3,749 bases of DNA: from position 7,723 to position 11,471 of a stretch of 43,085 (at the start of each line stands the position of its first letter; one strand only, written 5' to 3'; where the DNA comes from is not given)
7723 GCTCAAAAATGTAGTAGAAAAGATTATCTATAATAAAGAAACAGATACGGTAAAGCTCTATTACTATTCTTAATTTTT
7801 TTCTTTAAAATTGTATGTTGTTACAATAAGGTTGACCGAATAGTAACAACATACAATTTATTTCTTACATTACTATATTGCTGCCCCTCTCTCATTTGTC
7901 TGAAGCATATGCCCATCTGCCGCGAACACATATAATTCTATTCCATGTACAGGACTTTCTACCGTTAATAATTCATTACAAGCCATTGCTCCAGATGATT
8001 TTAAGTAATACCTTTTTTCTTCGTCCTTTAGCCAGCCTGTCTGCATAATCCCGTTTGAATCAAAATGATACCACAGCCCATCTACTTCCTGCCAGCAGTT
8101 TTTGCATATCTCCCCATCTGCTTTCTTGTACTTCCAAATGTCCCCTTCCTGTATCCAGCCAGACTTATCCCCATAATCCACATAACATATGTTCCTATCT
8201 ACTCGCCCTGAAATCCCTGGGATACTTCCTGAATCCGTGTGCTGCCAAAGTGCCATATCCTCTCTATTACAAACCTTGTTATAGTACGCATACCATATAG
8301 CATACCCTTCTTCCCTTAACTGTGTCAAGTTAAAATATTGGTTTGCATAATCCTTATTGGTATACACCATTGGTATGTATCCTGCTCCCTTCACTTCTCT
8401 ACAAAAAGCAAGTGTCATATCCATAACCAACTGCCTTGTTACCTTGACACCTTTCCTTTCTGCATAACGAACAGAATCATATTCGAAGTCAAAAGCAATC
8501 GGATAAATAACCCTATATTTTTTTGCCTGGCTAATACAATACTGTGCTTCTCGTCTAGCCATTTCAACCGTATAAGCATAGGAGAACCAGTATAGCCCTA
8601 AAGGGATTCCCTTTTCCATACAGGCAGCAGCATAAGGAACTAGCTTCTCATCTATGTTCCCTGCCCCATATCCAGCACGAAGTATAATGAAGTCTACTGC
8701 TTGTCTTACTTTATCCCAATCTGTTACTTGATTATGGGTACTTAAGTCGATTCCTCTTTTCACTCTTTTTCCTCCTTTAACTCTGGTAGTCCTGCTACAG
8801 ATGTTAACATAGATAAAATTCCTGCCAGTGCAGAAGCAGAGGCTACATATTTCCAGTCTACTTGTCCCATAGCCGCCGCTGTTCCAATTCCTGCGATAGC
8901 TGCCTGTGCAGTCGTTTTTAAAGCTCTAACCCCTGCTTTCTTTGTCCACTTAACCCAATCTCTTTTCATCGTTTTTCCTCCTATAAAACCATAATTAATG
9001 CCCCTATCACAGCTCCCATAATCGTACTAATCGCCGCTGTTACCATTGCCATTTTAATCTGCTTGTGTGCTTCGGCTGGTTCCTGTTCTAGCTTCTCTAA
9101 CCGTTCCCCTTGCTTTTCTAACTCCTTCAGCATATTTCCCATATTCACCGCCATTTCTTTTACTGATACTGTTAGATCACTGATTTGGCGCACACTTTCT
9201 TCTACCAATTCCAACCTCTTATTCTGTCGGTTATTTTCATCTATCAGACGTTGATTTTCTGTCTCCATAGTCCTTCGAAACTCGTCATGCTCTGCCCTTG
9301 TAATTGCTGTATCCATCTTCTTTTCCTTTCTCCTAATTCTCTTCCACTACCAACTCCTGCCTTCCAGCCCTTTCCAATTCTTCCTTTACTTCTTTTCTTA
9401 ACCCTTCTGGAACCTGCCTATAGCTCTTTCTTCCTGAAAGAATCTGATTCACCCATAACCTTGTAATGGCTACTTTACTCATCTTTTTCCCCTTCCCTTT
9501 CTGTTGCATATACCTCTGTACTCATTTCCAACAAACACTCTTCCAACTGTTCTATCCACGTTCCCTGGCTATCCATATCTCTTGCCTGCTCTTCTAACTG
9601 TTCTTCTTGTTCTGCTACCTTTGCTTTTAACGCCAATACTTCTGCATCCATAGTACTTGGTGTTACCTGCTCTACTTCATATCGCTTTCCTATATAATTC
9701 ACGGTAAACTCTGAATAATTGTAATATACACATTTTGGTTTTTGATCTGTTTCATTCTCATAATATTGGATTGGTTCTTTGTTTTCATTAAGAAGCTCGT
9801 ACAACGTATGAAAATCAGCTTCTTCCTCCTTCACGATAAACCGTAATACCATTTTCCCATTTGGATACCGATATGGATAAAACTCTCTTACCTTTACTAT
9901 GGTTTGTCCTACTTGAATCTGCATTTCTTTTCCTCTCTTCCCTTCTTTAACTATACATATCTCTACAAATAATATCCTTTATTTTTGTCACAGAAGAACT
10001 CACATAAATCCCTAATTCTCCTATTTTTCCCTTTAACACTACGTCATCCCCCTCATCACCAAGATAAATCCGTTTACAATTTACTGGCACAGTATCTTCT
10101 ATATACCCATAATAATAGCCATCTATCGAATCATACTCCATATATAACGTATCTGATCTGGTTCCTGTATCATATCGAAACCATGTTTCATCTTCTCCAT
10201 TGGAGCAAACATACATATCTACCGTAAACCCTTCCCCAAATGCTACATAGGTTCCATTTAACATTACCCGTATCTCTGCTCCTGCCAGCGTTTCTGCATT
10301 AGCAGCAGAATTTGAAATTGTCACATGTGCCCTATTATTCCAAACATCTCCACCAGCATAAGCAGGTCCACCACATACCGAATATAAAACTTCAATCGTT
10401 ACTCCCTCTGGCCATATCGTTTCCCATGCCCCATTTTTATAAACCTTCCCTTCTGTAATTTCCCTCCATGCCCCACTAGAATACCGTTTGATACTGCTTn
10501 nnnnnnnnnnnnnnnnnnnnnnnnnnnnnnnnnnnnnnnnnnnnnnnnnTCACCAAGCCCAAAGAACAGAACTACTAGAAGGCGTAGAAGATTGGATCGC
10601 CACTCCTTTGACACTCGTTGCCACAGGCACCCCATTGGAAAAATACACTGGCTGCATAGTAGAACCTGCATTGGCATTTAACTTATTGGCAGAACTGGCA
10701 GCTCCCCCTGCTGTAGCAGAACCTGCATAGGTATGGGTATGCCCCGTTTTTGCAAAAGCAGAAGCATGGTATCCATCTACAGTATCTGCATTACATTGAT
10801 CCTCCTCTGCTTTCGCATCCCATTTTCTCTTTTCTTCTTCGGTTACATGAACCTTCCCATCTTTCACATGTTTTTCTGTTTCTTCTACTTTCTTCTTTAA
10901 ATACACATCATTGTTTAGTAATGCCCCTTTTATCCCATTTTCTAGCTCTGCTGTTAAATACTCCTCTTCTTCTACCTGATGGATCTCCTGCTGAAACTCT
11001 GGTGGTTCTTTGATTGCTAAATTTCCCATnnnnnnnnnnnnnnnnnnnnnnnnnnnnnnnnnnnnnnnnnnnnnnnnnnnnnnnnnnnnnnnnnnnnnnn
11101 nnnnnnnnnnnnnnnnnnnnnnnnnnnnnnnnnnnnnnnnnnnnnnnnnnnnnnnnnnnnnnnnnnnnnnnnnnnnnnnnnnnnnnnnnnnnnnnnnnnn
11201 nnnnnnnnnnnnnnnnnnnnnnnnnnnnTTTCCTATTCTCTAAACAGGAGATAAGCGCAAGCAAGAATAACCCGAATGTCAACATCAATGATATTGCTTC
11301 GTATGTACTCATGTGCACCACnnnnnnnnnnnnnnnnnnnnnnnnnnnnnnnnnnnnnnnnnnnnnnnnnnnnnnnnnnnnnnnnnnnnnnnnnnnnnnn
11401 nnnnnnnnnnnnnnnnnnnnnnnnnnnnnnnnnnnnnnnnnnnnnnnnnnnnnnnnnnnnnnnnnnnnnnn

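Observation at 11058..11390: Unannotated type I toxin-antitoxin-like locus: 28-aa holin-like toxin with a convergent sRNA sharing a bidirectional terminator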

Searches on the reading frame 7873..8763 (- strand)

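Call 19: search_protein_families(library=pfam, proteins=[window:7873-8763:-], max_evalue=0.01)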
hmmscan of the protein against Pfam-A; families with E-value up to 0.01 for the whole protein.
window:7873-8763:- (296 aa): 4 families
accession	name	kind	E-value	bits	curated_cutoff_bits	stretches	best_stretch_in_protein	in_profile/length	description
PF01183.26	Glyco_hydro_25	-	3.6e-23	83.3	27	1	5-184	1-180/180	Glycosyl hydrolases family 25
PF19127.6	Choline_bind_3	-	8.8e-13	48.4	27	1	224-263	4-45/47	Choline-binding repeat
PF01473.26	Choline_bind_1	-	4.2e-12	46.2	20.5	2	224-240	3-19/19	Putative cell wall binding repeat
PF19085.6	Choline_bind_2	-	0.00045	20.8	27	0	250-264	10-23/38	Choline-binding repeat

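Call 20: search_protein_families(library=phrogs, proteins=[window:7873-8763:-], max_evalue=0.001)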
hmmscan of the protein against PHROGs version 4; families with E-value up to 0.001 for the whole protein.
window:7873-8763:- (296 aa): 10 families
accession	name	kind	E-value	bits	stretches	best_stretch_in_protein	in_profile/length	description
phrog_291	-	lysis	2.7e-46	159.4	1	1-215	112-320/509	endolysin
phrog_6745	-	lysis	4.3e-43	148.7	1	1-262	3-291/396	endolysin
phrog_6219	-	lysis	5.5e-24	86.3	1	1-194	1-187/326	endolysin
phrog_38078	-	unknown function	4.5e-18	66.6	1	152-289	254-385/423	-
phrog_7854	-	lysis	7.7e-17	62.8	1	198-287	88-172/304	endolysin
phrog_31359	-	unknown function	5.8e-11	43.4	1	194-264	65-134/260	-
phrog_37818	-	unknown function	1.1e-09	39.3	1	196-264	51-117/287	-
phrog_35892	-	unknown function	6.8e-06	25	1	222-264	1125-1167/1181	-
phrog_23704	-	unknown function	8.6e-05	23.9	1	122-195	45-118/134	-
phrog_1110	-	lysis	0.00044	20.7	1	208-263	188-246/301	endolysin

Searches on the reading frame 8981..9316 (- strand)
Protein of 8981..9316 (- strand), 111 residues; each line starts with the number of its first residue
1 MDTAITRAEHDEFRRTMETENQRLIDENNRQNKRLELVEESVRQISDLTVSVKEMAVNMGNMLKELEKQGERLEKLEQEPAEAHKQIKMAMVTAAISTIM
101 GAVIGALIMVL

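Call 19: search_protein_families(library=pfam, proteins=[window:8981-9316:-], max_evalue=0.01)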
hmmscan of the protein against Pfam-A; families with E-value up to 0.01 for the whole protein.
window:8981-9316:- (111 aa): 3 families
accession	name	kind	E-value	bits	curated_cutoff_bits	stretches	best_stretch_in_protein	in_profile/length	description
PF07321.17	YscO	-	0.00016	22.1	28.8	1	7-87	37-117/149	Type III secretion protein YscO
PF25014.1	NET2A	-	0.0047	17.2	33.1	1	15-60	170-215/235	NET2A-like domain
PF11166.13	DUF2951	-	0.0099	16.5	26.7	0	40-110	25-94/98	Protein of unknown function (DUF2951)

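Call 20: search_protein_families(library=phrogs, proteins=[window:8981-9316:-], max_evalue=0.001)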
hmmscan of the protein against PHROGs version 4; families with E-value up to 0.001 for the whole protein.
window:8981-9316:- (111 aa): 2 families
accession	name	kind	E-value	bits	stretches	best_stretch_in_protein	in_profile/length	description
phrog_937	-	other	4e-12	47.5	1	9-109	8-112/115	hemolysin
phrog_1193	-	other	0.00019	22.4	1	46-110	2-69/76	hemolysin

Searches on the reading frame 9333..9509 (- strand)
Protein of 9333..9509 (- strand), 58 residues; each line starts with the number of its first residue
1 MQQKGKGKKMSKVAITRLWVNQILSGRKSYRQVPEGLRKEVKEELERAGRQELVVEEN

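Call 19: search_protein_families(library=pfam, proteins=[window:9333-9509:-], max_evalue=0.01)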
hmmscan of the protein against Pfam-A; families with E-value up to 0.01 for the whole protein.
window:9333-9509:- (58 aa): 0 families

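Call 20: search_protein_families(library=phrogs, proteins=[window:9333-9509:-], max_evalue=0.001)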
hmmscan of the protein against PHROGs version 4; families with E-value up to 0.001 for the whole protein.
window:9333-9509:- (58 aa): 1 family
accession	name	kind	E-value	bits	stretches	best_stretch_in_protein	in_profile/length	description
phrog_1382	-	unknown function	7.5e-09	36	1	11-54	2-45/48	-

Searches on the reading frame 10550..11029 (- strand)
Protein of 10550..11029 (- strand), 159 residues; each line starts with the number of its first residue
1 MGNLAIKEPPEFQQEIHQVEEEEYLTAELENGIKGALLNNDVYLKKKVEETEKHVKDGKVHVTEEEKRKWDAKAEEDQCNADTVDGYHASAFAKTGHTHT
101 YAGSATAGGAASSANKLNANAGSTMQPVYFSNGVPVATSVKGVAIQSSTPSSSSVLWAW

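Call 19: search_protein_families(library=pfam, proteins=[window:10550-11029:-], max_evalue=0.01)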
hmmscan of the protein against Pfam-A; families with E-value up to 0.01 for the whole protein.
window:10550-11029:- (159 aa): 0 families

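Call 20: search_protein_families(library=phrogs, proteins=[window:10550-11029:-], max_evalue=0.001)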
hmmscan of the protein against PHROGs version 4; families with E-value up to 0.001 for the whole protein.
window:10550-11029:- (159 aa): 2 families
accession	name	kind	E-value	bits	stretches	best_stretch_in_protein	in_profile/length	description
phrog_12754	-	unknown function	0.00011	22.2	1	48-129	65-143/579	-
phrog_26019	-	unknown function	0.00045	18.9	1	92-140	945-993/1347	-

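Call 21: find_related_loci(query=window:10550-11029:-, collection=viral_contigs, flank=4000)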
Query window:10550-11029:- (159 aa) in viral_contigs; peptide patterns used: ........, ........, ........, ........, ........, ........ (x = any residue, [..] = any of these).
217 stretches matched a pattern; 4 encode a relative of the query (tblastn E <= 1e-3); 4 distinct loci.
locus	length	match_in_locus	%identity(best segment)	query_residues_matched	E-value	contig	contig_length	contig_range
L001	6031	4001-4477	99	1-159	6e-107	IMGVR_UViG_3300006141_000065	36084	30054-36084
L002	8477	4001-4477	99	1-159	6e-107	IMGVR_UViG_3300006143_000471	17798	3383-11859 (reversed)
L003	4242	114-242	93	1-43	4e-23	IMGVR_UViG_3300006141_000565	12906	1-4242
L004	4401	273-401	93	1-43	4e-23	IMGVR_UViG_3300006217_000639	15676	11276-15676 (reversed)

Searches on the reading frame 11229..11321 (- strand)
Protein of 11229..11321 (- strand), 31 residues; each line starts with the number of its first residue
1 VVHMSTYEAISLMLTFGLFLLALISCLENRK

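Call 6: search_protein_families(library=pfam, proteins=[window:11229-11312:-, window:11229-11321:-], max_evalue=10)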
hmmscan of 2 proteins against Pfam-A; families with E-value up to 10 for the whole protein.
seq(28 aa): 1 family
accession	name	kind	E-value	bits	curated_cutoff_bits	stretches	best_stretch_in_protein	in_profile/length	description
PF16935.10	Hol_Tox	-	1.4e-11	44.5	23.3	1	1-22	1-22/34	Putative Holin-like Toxin (Hol-Tox)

seq(31 aa): 1 family
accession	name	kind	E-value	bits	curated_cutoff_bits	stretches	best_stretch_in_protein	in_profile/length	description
PF16935.10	Hol_Tox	-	2e-11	44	23.3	1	4-25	1-22/34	Putative Holin-like Toxin (Hol-Tox)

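Call 7: search_protein_families(library=ncbifam, proteins=[window:11229-11312:-, window:11229-11321:-], max_evalue=10)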
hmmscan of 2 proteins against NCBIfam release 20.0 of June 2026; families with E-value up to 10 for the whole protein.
seq(28 aa): 2 families
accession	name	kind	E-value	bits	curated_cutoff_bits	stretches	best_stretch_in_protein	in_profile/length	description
NF041589.1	PepG1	equivalog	1.9e-06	27.4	70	1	1-22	14-35/47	type I toxin-antitoxin system toxin PepG1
NF052249.1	ComI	equivalog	8.1e-05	22.3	55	1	1-26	1-26/30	competence inhibitor ComI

seq(31 aa): 2 families
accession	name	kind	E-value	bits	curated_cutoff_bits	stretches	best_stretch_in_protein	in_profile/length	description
NF041589.1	PepG1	equivalog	1.2e-06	28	70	1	4-25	14-35/47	type I toxin-antitoxin system toxin PepG1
NF052249.1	ComI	equivalog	0.00011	21.9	55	1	4-29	1-26/30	competence inhibitor ComI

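Call 15: search_dna_similar(query=window:11229-11312:-, collection=phages, mode=protein, max_evalue=1, max_rows=40)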
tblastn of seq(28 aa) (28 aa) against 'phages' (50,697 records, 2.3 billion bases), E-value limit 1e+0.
No match.

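Call 17: find_encoding_contigs(protein=window:11229-11321:-, flank=6000, max_places=10)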
Protein seq(31 aa) (31 aa): no gene with exactly this product is on record in the collection.

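Call 18: list_cluster_members(proteins=[window:11229-11312:-, window:11229-11321:-])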
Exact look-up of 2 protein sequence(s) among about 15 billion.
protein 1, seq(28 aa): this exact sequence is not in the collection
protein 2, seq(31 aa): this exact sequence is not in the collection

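Call 31: search_protein_representatives(protein=window:11229-11321:-)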
Query: 31 residues. Proteins with E-value up to 0.001 (for the whole library): 3; up to 1e-10: 0; up to 1e-30: 0. The best 3 are listed.
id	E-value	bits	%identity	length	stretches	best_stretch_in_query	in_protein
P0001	2.5e-05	38.2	39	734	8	8-30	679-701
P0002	5.8e-04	34.2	61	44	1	1-28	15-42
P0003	9.4e-04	33.6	71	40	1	4-31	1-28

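Call 71: search_protein_families(library=phrogs, proteins=[window:11229-11312:-], max_evalue=1)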
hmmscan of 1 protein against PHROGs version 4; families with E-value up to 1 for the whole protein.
seq(28 aa): 2 families
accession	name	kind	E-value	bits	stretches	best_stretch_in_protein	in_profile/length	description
phrog_9488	-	unknown function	7.1e-10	39.4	1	1-22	1-22/27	-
phrog_3488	-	lysis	6.1e-05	24.1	1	6-22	16-32/44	holin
